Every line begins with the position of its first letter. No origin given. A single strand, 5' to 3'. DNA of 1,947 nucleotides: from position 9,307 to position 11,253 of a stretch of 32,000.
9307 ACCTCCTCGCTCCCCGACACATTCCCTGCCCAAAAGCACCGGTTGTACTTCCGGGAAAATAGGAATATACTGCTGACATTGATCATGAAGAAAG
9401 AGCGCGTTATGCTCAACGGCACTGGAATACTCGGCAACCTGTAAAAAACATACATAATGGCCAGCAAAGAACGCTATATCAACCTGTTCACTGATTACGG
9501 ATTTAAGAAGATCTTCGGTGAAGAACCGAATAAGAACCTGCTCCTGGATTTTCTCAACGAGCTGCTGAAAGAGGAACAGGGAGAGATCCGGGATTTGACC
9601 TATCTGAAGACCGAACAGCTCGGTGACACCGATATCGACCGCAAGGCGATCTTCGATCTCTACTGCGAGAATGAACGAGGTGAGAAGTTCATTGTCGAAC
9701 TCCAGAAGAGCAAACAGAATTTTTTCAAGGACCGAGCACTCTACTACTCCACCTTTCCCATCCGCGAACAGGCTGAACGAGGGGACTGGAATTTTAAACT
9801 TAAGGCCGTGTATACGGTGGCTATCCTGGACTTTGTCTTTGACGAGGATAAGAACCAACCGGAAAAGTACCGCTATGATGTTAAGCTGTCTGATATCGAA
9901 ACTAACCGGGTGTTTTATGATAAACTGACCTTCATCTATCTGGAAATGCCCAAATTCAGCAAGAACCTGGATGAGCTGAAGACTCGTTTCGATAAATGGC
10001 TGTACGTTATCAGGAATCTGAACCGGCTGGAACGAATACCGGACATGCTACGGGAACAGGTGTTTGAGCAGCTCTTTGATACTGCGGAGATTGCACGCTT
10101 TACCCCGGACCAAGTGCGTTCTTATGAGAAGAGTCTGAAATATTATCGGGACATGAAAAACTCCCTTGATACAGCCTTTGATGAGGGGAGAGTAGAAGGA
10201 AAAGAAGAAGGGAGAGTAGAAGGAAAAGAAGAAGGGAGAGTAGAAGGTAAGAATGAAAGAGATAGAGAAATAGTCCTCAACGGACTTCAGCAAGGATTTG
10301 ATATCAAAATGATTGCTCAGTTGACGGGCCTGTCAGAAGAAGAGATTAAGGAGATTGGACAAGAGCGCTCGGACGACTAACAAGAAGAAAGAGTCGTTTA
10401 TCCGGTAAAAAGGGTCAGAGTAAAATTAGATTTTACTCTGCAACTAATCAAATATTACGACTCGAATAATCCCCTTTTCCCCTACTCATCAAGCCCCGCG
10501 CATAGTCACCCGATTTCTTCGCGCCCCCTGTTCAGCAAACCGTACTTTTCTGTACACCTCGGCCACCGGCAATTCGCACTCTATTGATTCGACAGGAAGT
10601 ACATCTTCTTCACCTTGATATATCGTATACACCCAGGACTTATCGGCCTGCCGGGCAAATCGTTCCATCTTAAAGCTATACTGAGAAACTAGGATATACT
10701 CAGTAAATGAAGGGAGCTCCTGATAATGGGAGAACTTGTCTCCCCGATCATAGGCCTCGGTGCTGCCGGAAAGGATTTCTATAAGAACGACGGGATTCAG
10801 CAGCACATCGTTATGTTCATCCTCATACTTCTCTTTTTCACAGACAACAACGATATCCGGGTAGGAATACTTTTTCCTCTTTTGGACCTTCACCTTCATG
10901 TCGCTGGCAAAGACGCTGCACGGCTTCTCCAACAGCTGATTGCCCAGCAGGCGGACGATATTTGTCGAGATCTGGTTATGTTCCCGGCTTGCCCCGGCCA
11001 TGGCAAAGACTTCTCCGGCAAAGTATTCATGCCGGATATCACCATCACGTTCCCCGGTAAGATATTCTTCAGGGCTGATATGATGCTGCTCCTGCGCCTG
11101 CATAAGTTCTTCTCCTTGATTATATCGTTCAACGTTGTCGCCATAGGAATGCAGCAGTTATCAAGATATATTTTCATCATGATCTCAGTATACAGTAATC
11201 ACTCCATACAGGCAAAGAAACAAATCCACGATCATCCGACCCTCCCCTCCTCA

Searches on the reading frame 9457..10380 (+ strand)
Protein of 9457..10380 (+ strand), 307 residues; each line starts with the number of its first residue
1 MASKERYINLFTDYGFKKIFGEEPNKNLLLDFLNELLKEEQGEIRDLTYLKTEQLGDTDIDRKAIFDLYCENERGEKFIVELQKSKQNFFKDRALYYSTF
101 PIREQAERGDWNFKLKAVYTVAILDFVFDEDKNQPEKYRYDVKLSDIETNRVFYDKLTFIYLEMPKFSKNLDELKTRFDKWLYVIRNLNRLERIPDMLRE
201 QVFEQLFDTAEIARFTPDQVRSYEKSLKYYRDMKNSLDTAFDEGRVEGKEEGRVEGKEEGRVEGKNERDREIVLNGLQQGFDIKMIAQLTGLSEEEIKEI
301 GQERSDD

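Call 68: search_protein_families(library=pfam, proteins=[window:9457-10380:+], max_evalue=0.01)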
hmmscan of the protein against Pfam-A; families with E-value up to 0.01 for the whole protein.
window:9457-10380:+ (307 aa): 2 families
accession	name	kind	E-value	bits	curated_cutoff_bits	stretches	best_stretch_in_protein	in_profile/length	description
PF12784.13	PDDEXK_2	-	8.2e-77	258.4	27.4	1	11-240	2-229/229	PD-(D/E)XK nuclease family transposase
PF09811.14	Yae1_N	-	0.0037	17.3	27.5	1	241-264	2-25/39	Essential protein Yae1, N terminal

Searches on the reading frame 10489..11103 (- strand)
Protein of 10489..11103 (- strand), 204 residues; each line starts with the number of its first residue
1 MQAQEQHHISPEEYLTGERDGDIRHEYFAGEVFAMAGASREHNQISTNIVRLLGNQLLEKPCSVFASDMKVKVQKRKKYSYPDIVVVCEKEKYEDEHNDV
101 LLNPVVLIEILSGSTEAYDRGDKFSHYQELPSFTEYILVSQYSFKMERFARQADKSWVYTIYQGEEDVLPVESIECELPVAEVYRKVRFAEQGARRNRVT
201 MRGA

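Call 68: search_protein_families(library=pfam, proteins=[window:10489-11103:-], max_evalue=0.01)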
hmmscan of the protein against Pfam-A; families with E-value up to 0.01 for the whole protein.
window:10489-11103:- (204 aa): 1 family
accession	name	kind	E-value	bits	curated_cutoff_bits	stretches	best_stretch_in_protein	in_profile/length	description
PF05685.18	Uma2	-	6e-32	110.9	27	1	12-178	2-169/172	Putative restriction endonuclease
